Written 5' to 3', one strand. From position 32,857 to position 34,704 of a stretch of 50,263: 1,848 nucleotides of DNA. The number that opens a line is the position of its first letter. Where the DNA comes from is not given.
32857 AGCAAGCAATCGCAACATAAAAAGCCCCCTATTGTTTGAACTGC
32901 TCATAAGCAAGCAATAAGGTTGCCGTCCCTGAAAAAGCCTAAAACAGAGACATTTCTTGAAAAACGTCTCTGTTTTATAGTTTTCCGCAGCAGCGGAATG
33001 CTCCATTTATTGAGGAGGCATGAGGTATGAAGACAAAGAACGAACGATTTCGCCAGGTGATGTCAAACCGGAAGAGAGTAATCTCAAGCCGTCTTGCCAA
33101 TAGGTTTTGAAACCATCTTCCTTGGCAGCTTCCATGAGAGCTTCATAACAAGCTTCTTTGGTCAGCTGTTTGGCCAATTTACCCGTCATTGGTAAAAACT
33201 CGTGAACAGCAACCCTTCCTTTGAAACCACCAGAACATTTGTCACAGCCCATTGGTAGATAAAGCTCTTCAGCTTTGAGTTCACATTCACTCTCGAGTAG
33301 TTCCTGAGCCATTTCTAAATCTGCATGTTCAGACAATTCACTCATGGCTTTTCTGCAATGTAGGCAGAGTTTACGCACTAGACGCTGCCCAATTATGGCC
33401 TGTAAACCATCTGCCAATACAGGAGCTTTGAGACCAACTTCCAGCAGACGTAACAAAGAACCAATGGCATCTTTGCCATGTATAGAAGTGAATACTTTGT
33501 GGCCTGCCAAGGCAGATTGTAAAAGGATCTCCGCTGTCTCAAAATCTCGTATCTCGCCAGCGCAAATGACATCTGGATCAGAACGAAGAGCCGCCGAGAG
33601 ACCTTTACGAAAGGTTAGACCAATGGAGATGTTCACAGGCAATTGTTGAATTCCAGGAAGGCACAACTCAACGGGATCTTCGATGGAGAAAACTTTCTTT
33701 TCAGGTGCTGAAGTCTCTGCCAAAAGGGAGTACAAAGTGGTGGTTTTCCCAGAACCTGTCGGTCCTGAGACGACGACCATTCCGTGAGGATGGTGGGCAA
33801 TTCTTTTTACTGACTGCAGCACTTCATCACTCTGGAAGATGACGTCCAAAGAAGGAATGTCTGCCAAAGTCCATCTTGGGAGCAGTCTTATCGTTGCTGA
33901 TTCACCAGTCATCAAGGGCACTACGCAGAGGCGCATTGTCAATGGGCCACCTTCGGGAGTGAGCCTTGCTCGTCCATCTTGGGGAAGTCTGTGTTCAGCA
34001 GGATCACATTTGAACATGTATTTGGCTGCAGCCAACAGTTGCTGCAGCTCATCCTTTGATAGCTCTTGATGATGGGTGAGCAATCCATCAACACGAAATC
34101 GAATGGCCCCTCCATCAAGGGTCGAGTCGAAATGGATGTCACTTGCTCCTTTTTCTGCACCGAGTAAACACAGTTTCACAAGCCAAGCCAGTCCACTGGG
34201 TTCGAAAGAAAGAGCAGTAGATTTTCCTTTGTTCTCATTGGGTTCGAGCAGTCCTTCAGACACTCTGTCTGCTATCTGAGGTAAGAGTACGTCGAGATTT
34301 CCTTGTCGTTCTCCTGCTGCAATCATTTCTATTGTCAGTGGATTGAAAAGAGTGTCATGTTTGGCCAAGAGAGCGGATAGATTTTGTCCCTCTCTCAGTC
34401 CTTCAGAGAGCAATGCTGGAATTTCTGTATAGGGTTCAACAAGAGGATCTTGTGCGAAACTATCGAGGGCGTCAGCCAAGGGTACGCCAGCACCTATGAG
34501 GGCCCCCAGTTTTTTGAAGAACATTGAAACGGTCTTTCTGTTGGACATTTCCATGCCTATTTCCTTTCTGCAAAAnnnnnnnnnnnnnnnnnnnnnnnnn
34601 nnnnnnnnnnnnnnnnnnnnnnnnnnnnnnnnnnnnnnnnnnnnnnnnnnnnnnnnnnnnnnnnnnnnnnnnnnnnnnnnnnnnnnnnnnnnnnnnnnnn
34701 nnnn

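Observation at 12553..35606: Dispersed, non-canonical type IV filament-like machinery embedded in signalling genes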

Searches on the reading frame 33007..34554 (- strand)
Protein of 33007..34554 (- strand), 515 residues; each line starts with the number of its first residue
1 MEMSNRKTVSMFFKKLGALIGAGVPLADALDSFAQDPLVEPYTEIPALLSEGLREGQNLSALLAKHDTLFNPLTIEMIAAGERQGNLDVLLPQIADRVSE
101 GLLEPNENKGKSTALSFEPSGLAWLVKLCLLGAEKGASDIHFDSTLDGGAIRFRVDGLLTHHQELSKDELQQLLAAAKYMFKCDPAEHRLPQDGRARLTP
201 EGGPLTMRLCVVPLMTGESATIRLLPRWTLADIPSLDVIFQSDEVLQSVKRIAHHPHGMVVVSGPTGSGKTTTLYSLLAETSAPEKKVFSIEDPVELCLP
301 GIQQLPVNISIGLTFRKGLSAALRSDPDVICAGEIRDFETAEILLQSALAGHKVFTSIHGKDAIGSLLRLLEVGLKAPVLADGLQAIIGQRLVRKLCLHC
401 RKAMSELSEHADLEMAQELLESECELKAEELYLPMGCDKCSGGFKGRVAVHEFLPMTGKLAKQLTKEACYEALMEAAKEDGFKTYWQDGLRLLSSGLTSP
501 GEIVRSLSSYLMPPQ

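Call 4: search_protein_families(library=pfam, proteins=[window:33007-34554:-], max_evalue=0.01)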
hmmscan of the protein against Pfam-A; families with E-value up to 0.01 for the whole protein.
window:33007-34554:- (515 aa): 8 families
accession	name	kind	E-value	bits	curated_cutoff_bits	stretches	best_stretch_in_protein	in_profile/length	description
PF00437.27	T2SSE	-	5.3e-92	308.8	24.9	1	134-504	21-369/370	Type II/IV secretion system protein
PF00482.28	T2SSF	-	4.6e-12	46.4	25.2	1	12-100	1-90/125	Type II secretion system (T2SS), protein F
PF25199.1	nSTAND_NTPase5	-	3.7e-05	24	34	1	231-295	14-80/145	Novel STAND NTPase 5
PF13191.12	AAA_16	-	4.3e-05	24.5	32.6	1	243-350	10-109/167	AAA ATPase domain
PF20720.3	nSTAND3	-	0.00012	22.2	27.2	1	256-296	16-56/155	Novel STAND NTPase 3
PF13401.12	AAA_22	-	0.0022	18.7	27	1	256-288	4-36/130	AAA domain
PF13604.12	AAA_30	-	0.0023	18.2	27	1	247-280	8-41/191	AAA domain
PF12775.13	AAA_7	-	0.0061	16.5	25.8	0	259-283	35-59/181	P-loop containing dynein motor region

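Call 9: search_protein_families(library=ncbifam, proteins=[window:33007-34554:-], max_evalue=0.01)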
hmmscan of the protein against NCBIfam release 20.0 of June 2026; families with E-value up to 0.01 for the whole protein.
window:33007-34554:- (515 aa): 29 families (the best 25 are shown)
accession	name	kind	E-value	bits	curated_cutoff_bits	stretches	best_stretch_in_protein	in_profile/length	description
TIGR02533.1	type_II_gspE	equivalog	5.8e-99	331.9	630.25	1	133-505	121-484/486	type II secretion system ATPase GspE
NF007755.0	PRK10436.1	equivalog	6.2e-93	312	617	1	130-506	94-458/465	type II secretion system protein GspE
TIGR02538.1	type_IV_pilB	equivalog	8.4e-92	308.6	675.65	1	120-506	179-561/564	type IV-A pilus assembly ATPase PilB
NF053534.1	T4PilAsmATPsTfpB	equivalog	1.9e-85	287.4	850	1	133-506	213-581/584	type IV pilus assembly ATPase TfpB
NF041000.1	ATPase_ComGA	equivalog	5.9e-66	222.2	300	1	133-394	8-266/267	competence type IV pilus ATPase ComGA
TIGR01420.1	pilT_fam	subfamily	8e-37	127.2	319.1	1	133-397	10-272/343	PilT/PilU family type 4a pilus ATPase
TIGR02525.1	plasmid_TraJ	equivalog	6.2e-18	64.9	368.3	1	220-372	120-271/372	plasmid transfer ATPase TraJ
TIGR02524.1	dot_icm_DotB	equivalog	1.8e-15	57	463.3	1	233-371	114-257/358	Dot/Icm type IV secretion system ATPase DotB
NF058587.1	archaellum_moto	equivalog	1.8e-13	50.1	550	1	260-367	278-390/527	archaellum flagellar ATPase motor FlaI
TIGR02120.1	GspF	equivalog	6.6e-13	48.7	424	1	5-98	61-154/401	type II secretion system inner membrane protein GspF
TIGR02782.1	TrbB_P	equivalog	2.5e-12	46.7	304.55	1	256-373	135-255/303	P-type conjugative transfer ATPase TrbB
NF010407.0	PRK13833.1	subfamily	4.9e-11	42.6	499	1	252-390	139-277/323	conjugal transfer protein TrbB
TIGR02788.1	VirB11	equivalog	1.8e-10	40.4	249.95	1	252-373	139-265/308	P-type DNA transfer ATPase VirB11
NF007861.0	PRK10573.1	equivalog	4.2e-10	39.2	401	1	7-97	59-149/401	protein transport protein HofC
NF010469.0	PRK13894.1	subfamily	5.7e-10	39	508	1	248-378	141-272/320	conjugal transfer ATPase TrbB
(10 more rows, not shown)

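Call 10: find_encoding_contigs(protein=window:33007-34554:-, flank=10000, max_places=6)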
Protein window:33007-34554:- (515 aa): no gene with exactly this product is on record in the collection.

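Call 11: find_homologous_proteins(query=window:33007-34554:-, max_evalue=1e-10)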
Query window:33007-34554:- (515 aa): 8000 proteins with E <= 1e-10 among 8000 candidates; the best 120 are listed.
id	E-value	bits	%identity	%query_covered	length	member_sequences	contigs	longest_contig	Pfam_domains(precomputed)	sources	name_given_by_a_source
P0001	0.0e+0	1145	100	100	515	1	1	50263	PF00437.27,PF00482.29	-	-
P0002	1.1e-220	752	67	98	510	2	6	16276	PF00437.27,PF00482.29,PF25199.2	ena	-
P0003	7.0e-140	485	48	98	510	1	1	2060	PF00437.27,PF00482.29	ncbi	-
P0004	7.2e-132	459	46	97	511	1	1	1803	PF00437.27,PF00482.29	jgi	-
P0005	4.3e-86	308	43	73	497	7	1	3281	PF05157.21,PF00437.27,PF25199.2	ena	-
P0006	5.5e-85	304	42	74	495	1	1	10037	PF05157.21,PF00437.27,PF25199.2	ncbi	-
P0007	9.1e-84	300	41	73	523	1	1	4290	PF05157.21,PF00437.27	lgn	-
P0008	1.4e-83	299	41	73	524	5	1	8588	PF05157.21,PF00437.27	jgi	jgi:general secretion pathway protein E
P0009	1.7e-83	299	42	74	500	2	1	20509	PF05157.21,PF00437.27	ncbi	-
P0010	2.0e-83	299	42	75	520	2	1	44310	PF05157.21,PF00437.27,PF25199.2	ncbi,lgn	-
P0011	4.0e-83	298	41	75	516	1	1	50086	PF05157.21,PF00437.27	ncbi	-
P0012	9.5e-83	297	41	76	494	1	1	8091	PF05157.21,PF00437.27,PF25199.2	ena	-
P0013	1.1e-82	296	42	72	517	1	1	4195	PF05157.21,PF00437.27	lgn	-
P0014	1.2e-82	296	40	80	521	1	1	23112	PF05157.21,PF00437.27,PF22341.2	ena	-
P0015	2.0e-82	296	42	75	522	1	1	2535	PF05157.21,PF00437.27,PF22341.2,PF25199.2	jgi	jgi:general secretion pathway protein E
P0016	2.1e-82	295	41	76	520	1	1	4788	PF05157.21,PF00437.27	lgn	-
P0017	2.4e-82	295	41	73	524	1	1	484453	PF05157.21,PF00437.27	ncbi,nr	ncbi:MAG: type II secretion system ATPase GspE [Verrucomicrobia bacterium]|nr:type II secretion syst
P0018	4.6e-82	294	43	72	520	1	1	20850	PF05157.21,PF00437.27,PF25199.2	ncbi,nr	ncbi:MAG: type II secretion system ATPase GspE [Chlamydiia bacterium]|nr:type II secretion system AT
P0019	1.2e-81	293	42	74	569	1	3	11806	PF05157.21,PF00437.27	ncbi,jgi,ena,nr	ncbi:MAG: type II secretion system protein GspE [Deltaproteobacteria bacterium]|nr:MAG: type II secr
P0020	1.7e-81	292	40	76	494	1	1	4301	PF05157.21,PF00437.27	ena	-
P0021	1.9e-81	292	41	75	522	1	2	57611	PF05157.21,PF00437.27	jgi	-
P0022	2.1e-81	292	42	75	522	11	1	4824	PF05157.21,PF00437.27,PF25199.2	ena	-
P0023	3.7e-81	291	41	72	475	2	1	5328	PF05157.21,PF00437.27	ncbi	-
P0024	3.8e-81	291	42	75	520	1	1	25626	PF05157.21,PF00437.27,PF25199.2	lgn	-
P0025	8.5e-81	290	40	73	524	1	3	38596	PF05157.21,PF00437.27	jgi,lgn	-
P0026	1.4e-80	289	40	75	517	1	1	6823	PF05157.21,PF00437.27,PF22341.2,PF25199.2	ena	-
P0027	2.0e-80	289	41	73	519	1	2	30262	PF05157.21,PF00437.27,PF25199.2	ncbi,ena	-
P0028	2.0e-80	289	41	75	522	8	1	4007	PF05157.21,PF00437.27,PF22341.2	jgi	-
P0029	2.2e-80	289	40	75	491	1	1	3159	PF05157.21,PF00437.27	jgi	jgi:general secretion pathway protein E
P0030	2.8e-80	288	39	75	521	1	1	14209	PF05157.21,PF00437.27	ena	-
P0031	3.1e-80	288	40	75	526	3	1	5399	PF05157.21,PF00437.27,PF25199.2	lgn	-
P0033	4.6e-80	288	40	75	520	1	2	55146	PF05157.21,PF00437.27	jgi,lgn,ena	jgi:general secretion pathway protein E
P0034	5.2e-80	288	41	72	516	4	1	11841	PF05157.21,PF00437.27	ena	-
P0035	5.7e-80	287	40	73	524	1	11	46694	PF05157.21,PF00437.27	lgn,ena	-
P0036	6.4e-80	287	41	73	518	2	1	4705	PF05157.21,PF00437.27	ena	-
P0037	9.8e-80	287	40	76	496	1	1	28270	PF05157.21,PF00437.27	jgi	-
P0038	9.9e-80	287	41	74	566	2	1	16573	PF05157.21,PF00437.27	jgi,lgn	-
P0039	1.1e-79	286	41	74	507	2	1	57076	PF05157.21,PF00437.27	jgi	-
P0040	1.2e-79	286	40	73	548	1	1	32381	PF05157.21,PF00437.27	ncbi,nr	ncbi:type II secretion system ATPase GspE [bacterium]|nr:type II secretion system ATPase GspE [candi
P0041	2.2e-79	285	41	73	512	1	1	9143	PF05157.21,PF00437.27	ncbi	-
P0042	2.5e-79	285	41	73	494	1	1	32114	PF05157.21,PF00437.27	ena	-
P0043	2.8e-79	285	40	72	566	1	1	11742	PF05157.21,PF00437.27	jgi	jgi:general secretion pathway protein E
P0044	3.9e-79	285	41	75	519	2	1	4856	PF05157.21,PF00437.27,PF25199.2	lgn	-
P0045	6.1e-79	284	41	72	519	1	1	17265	PF05157.21,PF00437.27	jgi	-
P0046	6.3e-79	284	41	73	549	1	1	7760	PF05157.21,PF00437.27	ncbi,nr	ncbi:type II secretion system ATPase GspE [bacterium]|nr:type II secretion system ATPase GspE [bacte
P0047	6.7e-79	284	39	73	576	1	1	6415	PF05157.21,PF00437.27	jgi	-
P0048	6.8e-79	284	41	74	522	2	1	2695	PF05157.21,PF00437.27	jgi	jgi:general secretion pathway protein E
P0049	7.2e-79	284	40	73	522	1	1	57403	PF05157.21,PF00437.27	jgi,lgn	-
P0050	8.3e-79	284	41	72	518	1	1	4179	PF05157.21,PF00437.27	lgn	-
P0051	1.3e-78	283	41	75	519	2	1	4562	PF05157.21,PF00437.27,PF25199.2,PF20720.4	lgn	-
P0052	1.4e-78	283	40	73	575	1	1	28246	PF05157.21,PF00437.27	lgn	-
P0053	1.5e-78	283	41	73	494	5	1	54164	PF05157.21,PF00437.27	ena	-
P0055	1.8e-78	282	42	75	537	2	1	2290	PF05157.21,PF00437.27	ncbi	-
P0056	2.1e-78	282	39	78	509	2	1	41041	PF05157.21,PF00437.27,PF13191.13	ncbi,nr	ncbi:MAG: type II secretion system ATPase GspE [Chlamydiales bacterium]|nr:type II secretion system 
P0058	2.4e-78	282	41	75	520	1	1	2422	PF05157.21,PF00437.27,PF25199.2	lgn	-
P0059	2.4e-78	282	41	73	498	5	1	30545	PF05157.21,PF00437.27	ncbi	-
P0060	2.5e-78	282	40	74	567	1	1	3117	PF05157.21,PF00437.27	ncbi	-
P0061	2.5e-78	282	40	75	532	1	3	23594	PF05157.21,PF00437.27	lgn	-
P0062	2.7e-78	282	39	75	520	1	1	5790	PF05157.21,PF00437.27,PF25199.2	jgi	jgi:general secretion pathway protein E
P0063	3.1e-78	282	41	72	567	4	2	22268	PF05157.21,PF00437.27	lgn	-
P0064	3.3e-78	282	38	74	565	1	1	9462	PF05157.21,PF00437.27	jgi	jgi:general secretion pathway protein E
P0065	3.4e-78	282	40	75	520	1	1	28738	PF05157.21,PF00437.27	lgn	-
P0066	3.6e-78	281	40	72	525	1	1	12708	PF05157.21,PF00437.27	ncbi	-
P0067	3.8e-78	281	38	80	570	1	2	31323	PF05157.21,PF00437.27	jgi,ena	-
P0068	3.9e-78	281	34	98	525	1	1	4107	PF05157.21,PF00437.27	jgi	jgi:general secretion pathway protein E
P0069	4.2e-78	281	35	97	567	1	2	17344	PF05157.21,PF00437.27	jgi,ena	-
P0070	4.2e-78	281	41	74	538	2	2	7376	PF05157.21,PF00437.27,PF25199.2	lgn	-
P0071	4.3e-78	281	41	72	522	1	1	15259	PF05157.21,PF00437.27,PF13401.13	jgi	jgi:general secretion pathway protein E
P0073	7.4e-78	280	40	72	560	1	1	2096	PF05157.21,PF00437.27,PF13401.13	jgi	-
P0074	7.4e-78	280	40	75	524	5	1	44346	PF05157.21,PF00437.27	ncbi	-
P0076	8.8e-78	280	40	75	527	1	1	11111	PF05157.21,PF00437.27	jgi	-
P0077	8.8e-78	280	39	82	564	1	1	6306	PF05157.21,PF00437.27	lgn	-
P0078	9.4e-78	280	39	75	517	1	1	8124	PF05157.21,PF00437.27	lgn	-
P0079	9.6e-78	280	36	83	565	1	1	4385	PF05157.21,PF00437.27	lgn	-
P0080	9.8e-78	280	41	72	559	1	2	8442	PF05157.21,PF00437.27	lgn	-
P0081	1.0e-77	280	38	80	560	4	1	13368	PF05157.21,PF00437.27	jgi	jgi:general secretion pathway protein E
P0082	1.1e-77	280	40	72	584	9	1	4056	PF05157.21,PF00437.27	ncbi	ncbi:MAG: type II secretion system ATPase GspE [Candidatus Binatia bacterium]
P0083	1.1e-77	280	39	72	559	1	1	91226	PF05157.21,PF00437.27,PF25199.2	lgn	-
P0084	1.1e-77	280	39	72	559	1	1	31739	PF05157.21,PF00437.27,PF25199.2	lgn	-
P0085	1.3e-77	280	41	72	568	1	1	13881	PF05157.21,PF00437.27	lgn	-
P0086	1.3e-77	280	40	74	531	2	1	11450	PF05157.21,PF00437.27,PF22341.2,PF25199.2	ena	-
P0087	1.3e-77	280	40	73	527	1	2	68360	PF05157.21,PF00437.27,PF13191.13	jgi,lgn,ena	-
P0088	1.3e-77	280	40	74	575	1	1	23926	PF05157.21,PF00437.27,PF13604.13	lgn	-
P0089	1.3e-77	280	39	76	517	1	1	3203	PF05157.21,PF00437.27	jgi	jgi:general secretion pathway protein E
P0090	1.3e-77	280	39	72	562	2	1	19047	PF05157.21,PF00437.27,PF13604.13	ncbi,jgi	-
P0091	1.4e-77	280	40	73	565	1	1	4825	PF05157.21,PF00437.27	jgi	-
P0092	1.4e-77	280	42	72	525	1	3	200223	PF05157.21,PF00437.27,PF22341.2,PF13191.13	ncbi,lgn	-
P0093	1.5e-77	279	40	74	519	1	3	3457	PF05157.21,PF00437.27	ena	-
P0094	1.6e-77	279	38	76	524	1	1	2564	PF05157.21,PF00437.27,PF25199.2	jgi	jgi:general secretion pathway protein E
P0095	1.7e-77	279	41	74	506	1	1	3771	PF05157.21,PF00437.27,PF13191.13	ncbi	-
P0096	1.7e-77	279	40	75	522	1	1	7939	PF05157.21,PF00437.27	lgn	-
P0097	1.8e-77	279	39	75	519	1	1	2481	PF05157.21,PF00437.27,PF13191.13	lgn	-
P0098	1.8e-77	279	42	72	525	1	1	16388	PF05157.21,PF00437.27,PF22341.2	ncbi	-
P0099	1.9e-77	279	39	72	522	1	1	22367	PF05157.21,PF00437.27,PF13191.13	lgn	-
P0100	2.0e-77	279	39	73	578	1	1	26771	PF05157.21,PF00437.27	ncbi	-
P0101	2.2e-77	279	40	74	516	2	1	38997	PF05157.21,PF00437.27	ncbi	-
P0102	2.2e-77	279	40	72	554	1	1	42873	PF05157.21,PF00437.27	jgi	jgi:general secretion pathway protein E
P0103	2.2e-77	279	43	73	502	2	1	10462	PF05157.21,PF00437.27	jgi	jgi:general secretion pathway protein E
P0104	2.7e-77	279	40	74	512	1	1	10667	PF13173.13,PF05157.21,PF00437.27,PF22341.2,PF04851.22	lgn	-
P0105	2.8e-77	279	40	72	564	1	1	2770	PF05157.21,PF00437.27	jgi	jgi:general secretion pathway protein E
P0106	2.8e-77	279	36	83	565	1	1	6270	PF05157.21,PF00437.27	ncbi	-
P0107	2.9e-77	278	38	81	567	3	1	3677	PF05157.21,PF00437.27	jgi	jgi:general secretion pathway protein E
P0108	3.2e-77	278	36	93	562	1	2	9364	PF05157.21,PF00437.27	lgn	-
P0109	3.2e-77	278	40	75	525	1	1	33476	PF05157.21,PF00437.27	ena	-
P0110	3.3e-77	278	40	73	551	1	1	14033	PF05157.21,PF00437.27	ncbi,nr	ncbi:type II secretion system ATPase GspE [bacterium]|nr:type II secretion system ATPase GspE [candi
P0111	3.4e-77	278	40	74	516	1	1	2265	PF05157.21,PF00437.27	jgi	jgi:general secretion pathway protein E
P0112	3.7e-77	278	38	79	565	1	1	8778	PF05157.21,PF00437.27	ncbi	-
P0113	3.8e-77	278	40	72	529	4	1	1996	PF05157.21,PF00437.27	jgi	jgi:general secretion pathway protein E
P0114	4.1e-77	278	41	73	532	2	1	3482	PF05157.21,PF00437.27,PF13191.13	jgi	-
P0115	4.3e-77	278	40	72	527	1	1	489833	PF05157.21,PF00437.27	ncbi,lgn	-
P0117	4.9e-77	278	40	75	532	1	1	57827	PF05157.21,PF00437.27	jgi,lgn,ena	jgi:general secretion pathway protein E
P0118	5.5e-77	278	40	75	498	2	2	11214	PF05157.21,PF00437.27,PF25199.2,PF13191.13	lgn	-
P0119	6.2e-77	277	41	72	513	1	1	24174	PF13173.13,PF05157.21,PF00437.27,PF25199.2,PF13191.13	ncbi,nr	ncbi:MAG: type II/IV secretion system protein [Chlamydiae bacterium]|nr:type II/IV secretion system 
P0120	6.4e-77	277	37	81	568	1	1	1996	PF05157.21,PF00437.27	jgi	-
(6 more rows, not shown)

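Call 12: find_encoding_contigs(protein=P0002, flank=10000, max_places=6)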
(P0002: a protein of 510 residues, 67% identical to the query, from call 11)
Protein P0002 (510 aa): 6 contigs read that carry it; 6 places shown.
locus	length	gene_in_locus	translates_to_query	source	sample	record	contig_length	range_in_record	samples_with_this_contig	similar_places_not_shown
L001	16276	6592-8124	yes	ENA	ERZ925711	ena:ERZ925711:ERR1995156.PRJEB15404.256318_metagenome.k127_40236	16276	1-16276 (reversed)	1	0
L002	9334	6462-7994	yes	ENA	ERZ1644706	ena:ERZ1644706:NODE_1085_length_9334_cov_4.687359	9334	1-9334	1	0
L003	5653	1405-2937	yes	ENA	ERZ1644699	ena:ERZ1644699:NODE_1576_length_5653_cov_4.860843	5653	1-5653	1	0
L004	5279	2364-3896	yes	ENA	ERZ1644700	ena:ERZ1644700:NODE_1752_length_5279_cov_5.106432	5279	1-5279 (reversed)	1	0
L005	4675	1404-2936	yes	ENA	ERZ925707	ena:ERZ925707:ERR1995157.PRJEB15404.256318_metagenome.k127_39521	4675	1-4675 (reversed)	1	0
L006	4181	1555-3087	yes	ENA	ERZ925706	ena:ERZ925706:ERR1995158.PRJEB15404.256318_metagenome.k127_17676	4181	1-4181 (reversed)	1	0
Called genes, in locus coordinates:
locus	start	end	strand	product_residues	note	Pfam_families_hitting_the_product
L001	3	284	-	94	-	?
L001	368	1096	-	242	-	-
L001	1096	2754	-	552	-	-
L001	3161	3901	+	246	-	-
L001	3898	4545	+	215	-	-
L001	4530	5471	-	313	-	PF01171:ATP_bind_3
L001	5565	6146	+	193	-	PF07638:Sigma70_ECF (weak), PF04542:Sigma70_r2, PF08281:Sigma70_r4_2, PF04545:Sigma70_r4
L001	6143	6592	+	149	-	PF13490:zf-HC2, PF12728:HTH_17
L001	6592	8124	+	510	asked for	PF00482:T2SSF, PF00437:T2SSE, PF25199:nSTAND_NTPase5 (faint)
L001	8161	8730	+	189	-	-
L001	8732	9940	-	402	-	PF00027:cNMP_binding, PF01656:CbiA, PF10609:ParA, PF13614:AAA_31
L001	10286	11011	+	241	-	PF00072:Response_reg, PF00486:Trans_reg_C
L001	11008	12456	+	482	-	PF00672:HAMP, PF00512:HisKA, PF02518:HATPase_c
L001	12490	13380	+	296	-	-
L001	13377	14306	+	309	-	PF00069:Pkinase, PF03109:ABC1 (faint), PF07714:PK_Tyr_Ser-Thr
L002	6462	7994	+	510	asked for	PF00482:T2SSF, PF00437:T2SSE, PF25199:nSTAND_NTPase5 (faint)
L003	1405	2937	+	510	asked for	PF00482:T2SSF, PF00437:T2SSE, PF25199:nSTAND_NTPase5 (faint)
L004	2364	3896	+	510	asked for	PF00482:T2SSF, PF00437:T2SSE, PF25199:nSTAND_NTPase5 (faint)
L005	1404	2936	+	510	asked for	PF00482:T2SSF, PF00437:T2SSE, PF25199:nSTAND_NTPase5 (faint)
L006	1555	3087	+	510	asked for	PF00482:T2SSF, PF00437:T2SSE, PF25199:nSTAND_NTPase5 (faint)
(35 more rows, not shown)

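Call 13: find_encoding_contigs(protein=P0003, flank=10000, max_places=3)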
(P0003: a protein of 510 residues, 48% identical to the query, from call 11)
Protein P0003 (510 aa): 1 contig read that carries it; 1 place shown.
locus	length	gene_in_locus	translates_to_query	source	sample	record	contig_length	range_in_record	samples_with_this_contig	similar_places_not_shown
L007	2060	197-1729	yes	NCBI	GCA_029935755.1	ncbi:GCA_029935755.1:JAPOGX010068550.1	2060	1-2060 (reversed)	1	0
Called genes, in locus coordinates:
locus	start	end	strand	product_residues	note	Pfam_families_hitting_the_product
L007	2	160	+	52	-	?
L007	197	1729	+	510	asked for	PF00482:T2SSF, PF00437:T2SSE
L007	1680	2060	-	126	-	?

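Call 14: find_encoding_contigs(protein=P0004, flank=10000, max_places=3)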
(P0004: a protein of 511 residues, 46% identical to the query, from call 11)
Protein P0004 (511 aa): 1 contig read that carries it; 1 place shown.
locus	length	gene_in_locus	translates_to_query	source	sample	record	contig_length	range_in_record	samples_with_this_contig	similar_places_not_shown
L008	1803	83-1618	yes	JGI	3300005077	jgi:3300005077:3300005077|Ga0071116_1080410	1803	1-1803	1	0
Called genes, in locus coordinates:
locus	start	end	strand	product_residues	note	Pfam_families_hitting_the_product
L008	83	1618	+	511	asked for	PF00482:T2SSF, PF00437:T2SSE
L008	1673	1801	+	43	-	?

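Call 66: search_solved_structures(query=window:33007-34554:-, max_evalue=0.00001)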
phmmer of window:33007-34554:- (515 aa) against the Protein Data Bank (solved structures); distinct sequences matched with E-value up to 0.00001: 34.
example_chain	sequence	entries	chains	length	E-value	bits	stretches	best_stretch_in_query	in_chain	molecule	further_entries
5oiu_A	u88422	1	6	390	9.7e-75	255.3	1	135-504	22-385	Type IV pilus assembly protein PilF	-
6ejf_A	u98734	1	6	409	1.1e-74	255.1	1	135-504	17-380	Type IV pilus assembly protein PilF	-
5it5_F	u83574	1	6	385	1.1e-74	255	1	135-504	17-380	ATP binding motif-containing protein PilF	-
6f8l_G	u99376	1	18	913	4e-74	253.2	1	134-504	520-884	Type IV pilus assembly protein PilF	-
1p9r_A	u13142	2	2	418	2.1e-70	240.9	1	130-509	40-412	General secretion pathway protein E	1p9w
4ksr_A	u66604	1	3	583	1.3e-69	238.4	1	133-506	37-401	Type II secretion system protein E, Hemolysin-coregulated protein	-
4kss_A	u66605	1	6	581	1.5e-69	238.2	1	133-506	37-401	Type II secretion system protein E, hemolysin-coregulated protein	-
4pht_A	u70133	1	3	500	1.8e-69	237.9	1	133-505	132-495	General secretory pathway protein E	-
3jc8_Ba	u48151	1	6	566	2.2e-66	227.7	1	83-505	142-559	Type IV-A pilus assembly ATPase PilB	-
5zfr_A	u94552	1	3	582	4.5e-66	226.7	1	117-505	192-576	Type IV pilus biogenesis ATPase PilB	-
6olj_C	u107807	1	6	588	4.7e-66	226.6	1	117-505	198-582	Type IV pilus biogenesis ATPase PilB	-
5tsg_B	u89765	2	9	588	1.1e-65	225.4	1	117-505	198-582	Type IV pilus biogenesis ATPase PilB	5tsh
8dze_A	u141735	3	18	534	1e-31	113.3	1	247-463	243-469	BfpD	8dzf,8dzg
2ewv_A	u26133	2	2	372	2.8e-24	88.8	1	132-396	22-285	twitching motility protein PilT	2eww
2gsz_A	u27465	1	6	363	2.9e-24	88.8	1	132-396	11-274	twitching motility protein PilT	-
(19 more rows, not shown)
